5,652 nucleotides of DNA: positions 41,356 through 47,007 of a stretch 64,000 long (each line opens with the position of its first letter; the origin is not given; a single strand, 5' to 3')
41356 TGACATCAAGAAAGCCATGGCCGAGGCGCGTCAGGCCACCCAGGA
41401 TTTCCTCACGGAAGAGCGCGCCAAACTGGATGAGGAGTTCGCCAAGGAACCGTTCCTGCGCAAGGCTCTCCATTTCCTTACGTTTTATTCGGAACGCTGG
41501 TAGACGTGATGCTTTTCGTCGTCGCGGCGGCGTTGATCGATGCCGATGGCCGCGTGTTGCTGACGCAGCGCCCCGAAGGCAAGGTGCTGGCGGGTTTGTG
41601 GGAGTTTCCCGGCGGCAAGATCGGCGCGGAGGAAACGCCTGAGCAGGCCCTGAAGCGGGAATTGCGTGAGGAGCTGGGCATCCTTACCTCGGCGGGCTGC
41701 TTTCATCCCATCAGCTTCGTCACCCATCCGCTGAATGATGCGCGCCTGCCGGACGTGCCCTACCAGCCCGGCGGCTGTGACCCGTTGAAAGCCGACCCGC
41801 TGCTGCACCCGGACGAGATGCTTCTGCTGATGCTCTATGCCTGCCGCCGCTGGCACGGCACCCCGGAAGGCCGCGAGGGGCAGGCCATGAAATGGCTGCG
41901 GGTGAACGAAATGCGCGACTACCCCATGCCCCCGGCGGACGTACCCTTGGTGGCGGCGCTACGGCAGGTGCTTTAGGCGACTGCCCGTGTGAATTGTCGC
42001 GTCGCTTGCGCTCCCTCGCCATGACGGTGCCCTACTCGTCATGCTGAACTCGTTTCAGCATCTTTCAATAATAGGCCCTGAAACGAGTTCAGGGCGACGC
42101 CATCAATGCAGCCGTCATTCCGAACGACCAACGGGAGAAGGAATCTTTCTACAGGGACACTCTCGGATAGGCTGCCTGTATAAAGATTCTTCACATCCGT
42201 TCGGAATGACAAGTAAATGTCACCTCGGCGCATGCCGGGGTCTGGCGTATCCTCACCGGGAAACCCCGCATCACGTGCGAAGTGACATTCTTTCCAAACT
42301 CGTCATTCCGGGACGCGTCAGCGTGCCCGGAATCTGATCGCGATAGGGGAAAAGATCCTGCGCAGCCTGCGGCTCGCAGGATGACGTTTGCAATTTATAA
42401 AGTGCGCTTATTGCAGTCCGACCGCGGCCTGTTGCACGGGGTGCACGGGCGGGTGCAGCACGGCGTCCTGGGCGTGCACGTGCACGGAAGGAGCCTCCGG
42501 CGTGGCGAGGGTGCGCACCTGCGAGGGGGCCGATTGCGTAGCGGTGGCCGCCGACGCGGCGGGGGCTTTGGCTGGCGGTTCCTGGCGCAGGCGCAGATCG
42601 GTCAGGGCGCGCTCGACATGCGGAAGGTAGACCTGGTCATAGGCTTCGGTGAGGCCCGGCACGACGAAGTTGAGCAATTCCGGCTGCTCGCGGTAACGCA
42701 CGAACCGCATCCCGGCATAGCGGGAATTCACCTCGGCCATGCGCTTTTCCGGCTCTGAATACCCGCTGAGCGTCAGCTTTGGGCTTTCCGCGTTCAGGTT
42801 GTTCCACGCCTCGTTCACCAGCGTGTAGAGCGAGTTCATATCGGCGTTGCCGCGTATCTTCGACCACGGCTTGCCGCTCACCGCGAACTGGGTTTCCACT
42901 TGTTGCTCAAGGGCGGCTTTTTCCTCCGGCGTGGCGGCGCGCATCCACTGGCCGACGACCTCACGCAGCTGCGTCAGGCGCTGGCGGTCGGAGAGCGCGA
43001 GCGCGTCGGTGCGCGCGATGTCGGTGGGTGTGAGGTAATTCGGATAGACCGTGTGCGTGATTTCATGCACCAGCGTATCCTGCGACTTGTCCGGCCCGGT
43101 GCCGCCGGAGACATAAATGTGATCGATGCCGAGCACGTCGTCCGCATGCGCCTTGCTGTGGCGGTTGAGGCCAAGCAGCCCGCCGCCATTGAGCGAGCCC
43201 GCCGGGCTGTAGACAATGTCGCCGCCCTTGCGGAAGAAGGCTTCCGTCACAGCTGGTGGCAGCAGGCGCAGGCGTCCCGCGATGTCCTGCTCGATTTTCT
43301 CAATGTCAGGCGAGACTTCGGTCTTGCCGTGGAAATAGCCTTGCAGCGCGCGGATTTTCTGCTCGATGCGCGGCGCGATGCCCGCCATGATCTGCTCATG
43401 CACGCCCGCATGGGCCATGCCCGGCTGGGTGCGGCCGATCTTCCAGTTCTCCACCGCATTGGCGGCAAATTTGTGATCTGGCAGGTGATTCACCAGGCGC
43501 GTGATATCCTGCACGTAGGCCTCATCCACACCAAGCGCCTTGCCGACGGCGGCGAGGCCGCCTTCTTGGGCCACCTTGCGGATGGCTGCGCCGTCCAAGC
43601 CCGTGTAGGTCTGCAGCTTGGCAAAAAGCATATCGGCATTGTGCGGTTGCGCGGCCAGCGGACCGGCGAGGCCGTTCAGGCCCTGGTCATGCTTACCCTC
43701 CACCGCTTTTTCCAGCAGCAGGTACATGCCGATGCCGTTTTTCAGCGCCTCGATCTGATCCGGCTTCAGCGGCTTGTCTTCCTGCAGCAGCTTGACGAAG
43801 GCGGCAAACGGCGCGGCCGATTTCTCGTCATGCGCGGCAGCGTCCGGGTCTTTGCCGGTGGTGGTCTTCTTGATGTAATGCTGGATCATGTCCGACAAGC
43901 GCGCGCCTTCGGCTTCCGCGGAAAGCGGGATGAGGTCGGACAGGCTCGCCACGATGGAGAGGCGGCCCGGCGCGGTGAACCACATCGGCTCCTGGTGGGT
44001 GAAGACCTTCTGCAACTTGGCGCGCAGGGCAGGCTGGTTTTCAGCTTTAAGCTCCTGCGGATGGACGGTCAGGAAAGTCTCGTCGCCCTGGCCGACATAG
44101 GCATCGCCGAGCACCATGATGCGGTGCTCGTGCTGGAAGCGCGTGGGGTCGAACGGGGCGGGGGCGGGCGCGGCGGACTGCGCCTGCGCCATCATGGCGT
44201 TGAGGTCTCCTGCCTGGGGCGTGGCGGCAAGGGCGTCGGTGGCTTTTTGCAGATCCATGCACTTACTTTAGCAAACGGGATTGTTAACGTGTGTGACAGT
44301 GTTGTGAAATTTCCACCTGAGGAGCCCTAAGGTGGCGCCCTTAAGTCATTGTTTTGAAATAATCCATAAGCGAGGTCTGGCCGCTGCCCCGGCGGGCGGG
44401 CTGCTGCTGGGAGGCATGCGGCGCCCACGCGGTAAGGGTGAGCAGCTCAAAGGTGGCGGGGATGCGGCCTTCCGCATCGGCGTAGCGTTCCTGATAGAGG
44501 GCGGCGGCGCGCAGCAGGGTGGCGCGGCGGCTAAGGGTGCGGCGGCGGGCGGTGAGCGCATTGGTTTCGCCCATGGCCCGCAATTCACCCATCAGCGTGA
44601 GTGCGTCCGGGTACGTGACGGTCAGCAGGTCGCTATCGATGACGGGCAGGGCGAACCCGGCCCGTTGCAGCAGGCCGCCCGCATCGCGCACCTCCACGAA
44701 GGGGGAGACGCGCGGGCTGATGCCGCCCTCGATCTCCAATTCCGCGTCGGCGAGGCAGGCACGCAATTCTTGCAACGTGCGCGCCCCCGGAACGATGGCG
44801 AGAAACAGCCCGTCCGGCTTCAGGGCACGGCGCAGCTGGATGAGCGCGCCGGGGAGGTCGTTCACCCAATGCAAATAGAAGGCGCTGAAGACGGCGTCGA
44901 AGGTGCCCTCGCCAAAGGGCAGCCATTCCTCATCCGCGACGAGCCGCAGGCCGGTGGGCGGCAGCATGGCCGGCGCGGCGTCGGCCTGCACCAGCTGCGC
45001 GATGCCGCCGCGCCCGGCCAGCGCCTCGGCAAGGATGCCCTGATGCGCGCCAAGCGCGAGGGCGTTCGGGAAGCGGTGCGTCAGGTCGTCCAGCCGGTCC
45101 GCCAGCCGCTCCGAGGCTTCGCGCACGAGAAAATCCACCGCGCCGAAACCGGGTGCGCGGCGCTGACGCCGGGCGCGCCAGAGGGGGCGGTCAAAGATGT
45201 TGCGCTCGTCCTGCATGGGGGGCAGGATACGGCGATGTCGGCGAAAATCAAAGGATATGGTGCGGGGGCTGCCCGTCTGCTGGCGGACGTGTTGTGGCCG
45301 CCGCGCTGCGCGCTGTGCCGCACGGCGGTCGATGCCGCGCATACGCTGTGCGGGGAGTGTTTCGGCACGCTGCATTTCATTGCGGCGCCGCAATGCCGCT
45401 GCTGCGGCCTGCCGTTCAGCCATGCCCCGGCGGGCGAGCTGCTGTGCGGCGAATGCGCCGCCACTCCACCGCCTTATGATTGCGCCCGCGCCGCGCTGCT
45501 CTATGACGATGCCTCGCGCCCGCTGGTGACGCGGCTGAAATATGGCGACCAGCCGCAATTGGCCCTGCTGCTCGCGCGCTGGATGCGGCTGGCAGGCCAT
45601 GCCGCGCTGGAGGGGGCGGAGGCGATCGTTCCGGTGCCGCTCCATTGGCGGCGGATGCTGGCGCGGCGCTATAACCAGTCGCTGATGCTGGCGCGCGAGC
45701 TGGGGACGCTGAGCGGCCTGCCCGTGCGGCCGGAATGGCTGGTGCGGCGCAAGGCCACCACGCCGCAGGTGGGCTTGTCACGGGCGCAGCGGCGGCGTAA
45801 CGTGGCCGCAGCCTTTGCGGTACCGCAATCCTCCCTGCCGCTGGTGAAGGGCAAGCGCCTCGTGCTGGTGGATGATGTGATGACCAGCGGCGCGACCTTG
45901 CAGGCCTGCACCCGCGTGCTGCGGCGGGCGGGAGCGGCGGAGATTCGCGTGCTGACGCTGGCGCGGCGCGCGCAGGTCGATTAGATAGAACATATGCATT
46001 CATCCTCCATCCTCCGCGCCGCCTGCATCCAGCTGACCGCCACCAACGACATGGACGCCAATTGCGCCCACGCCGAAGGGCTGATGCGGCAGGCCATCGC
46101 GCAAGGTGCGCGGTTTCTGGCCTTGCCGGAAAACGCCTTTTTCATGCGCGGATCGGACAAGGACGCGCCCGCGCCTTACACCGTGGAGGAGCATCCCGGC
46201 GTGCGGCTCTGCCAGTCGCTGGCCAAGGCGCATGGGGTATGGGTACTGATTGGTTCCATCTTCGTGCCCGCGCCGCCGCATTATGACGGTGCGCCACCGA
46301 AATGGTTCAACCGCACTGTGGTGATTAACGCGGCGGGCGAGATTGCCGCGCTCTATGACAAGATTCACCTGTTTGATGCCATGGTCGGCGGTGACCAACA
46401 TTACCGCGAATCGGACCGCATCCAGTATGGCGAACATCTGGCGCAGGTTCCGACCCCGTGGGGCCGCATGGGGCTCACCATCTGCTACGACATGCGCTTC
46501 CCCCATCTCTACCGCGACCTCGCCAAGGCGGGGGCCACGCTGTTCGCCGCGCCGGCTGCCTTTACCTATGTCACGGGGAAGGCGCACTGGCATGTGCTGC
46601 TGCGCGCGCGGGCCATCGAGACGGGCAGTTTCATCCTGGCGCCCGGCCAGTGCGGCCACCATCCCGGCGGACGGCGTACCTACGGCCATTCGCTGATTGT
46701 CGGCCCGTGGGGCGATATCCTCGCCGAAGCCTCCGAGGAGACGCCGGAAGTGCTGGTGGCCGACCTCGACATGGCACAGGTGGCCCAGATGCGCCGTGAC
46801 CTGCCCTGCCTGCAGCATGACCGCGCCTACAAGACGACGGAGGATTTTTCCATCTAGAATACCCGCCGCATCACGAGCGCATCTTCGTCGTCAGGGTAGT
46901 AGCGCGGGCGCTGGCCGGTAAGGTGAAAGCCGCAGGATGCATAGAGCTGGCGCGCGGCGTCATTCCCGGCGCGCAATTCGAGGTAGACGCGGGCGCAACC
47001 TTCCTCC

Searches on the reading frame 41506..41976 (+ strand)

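Call 29: search_protein_families(library=pfam, proteins=[window:41506-41976:+], max_evalue=0.0001)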
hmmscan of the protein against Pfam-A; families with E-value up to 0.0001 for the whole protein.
window:41506-41976:+ (156 aa): 2 families
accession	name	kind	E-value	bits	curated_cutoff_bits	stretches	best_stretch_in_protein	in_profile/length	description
PF14815.12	NUDIX_4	-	8e-21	74.4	35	1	7-80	2-69/113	NUDIX domain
PF00293.34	NUDIX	-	5.6e-20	72.1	21.1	1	6-151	6-133/134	NUDIX domain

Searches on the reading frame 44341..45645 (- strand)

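Call 29: search_protein_families(library=pfam, proteins=[window:44341-45645:-], max_evalue=0.0001)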
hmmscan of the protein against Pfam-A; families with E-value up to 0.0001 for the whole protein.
window:44341-45645:- (434 aa): 4 families
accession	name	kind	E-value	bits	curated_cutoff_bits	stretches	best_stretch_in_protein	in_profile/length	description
PF08241.18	Methyltransf_11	-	4.2e-13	50.2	21.2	1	196-282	1-94/95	Methyltransferase domain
PF13489.12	Methyltransf_23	-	9.6e-09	35.6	27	1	178-332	6-160/164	Methyltransferase domain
PF13649.12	Methyltransf_25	-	2.7e-08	34.8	27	1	196-279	2-97/97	Methyltransferase domain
PF08242.18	Methyltransf_12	-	9.9e-07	29.8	30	1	196-281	1-98/98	Methyltransferase domain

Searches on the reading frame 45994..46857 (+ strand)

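Call 29: search_protein_families(library=pfam, proteins=[window:45994-46857:+], max_evalue=0.0001)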
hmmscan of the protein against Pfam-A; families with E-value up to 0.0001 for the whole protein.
window:45994-46857:+ (287 aa): 1 family
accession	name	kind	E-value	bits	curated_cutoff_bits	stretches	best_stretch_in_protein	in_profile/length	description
PF00795.27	CN_hydrolase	-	2.1e-51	175.2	23.2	1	8-268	1-256/256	Carbon-nitrogen hydrolase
